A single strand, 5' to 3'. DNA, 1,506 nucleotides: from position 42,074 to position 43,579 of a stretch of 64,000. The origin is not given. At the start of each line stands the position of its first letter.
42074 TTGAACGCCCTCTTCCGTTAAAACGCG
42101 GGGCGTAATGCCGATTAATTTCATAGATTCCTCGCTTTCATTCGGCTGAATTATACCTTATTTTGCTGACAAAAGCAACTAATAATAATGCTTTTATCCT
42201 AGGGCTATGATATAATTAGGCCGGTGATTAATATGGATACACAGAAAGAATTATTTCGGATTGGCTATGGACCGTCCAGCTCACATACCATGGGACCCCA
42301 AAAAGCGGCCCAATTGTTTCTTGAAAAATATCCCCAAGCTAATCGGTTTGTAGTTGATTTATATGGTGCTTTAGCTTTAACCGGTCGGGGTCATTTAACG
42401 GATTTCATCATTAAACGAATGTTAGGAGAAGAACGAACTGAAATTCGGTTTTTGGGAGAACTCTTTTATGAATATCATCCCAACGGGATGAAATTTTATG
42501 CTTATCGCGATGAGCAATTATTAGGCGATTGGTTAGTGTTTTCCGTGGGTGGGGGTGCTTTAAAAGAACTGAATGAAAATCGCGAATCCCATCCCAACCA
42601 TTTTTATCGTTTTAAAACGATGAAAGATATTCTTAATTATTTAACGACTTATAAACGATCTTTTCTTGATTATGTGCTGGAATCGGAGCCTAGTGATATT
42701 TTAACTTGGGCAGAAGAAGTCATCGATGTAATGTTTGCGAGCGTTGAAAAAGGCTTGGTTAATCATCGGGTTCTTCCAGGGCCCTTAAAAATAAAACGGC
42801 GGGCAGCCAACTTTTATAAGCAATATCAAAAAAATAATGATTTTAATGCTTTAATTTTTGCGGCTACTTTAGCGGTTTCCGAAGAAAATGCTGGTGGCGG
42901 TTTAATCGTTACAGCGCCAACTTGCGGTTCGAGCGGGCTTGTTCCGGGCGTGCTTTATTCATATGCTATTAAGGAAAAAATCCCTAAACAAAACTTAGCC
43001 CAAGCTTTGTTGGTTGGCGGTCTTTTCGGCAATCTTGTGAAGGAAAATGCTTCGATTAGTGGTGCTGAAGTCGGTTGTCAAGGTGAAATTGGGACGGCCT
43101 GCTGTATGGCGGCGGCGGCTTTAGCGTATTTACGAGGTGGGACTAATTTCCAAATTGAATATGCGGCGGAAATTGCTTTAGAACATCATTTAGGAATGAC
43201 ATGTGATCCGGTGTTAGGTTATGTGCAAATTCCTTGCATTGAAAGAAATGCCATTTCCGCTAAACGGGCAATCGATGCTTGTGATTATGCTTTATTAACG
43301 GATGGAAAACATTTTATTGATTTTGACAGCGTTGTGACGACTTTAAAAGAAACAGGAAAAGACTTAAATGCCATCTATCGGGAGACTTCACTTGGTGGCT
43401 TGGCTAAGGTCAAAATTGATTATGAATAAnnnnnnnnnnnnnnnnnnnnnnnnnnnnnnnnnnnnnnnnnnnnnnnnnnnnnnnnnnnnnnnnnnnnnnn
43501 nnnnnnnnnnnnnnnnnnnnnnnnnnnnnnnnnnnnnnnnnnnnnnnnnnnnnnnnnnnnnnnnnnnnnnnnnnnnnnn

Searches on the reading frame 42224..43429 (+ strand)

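Call 5: search_protein_families(library=pfam, proteins=[window:42224-43429:+], max_evalue=0.01)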
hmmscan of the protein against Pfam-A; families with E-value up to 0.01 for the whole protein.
window:42224-43429:+ (401 aa): 2 families
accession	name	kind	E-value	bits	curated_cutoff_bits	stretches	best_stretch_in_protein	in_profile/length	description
PF03313.21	SDH_alpha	-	1.6e-72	244.7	26.4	1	159-394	26-260/260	Serine dehydratase alpha chain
PF03315.21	SDH_beta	-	1.3e-22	81.2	26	2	9-61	4-62/155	Serine dehydratase beta chain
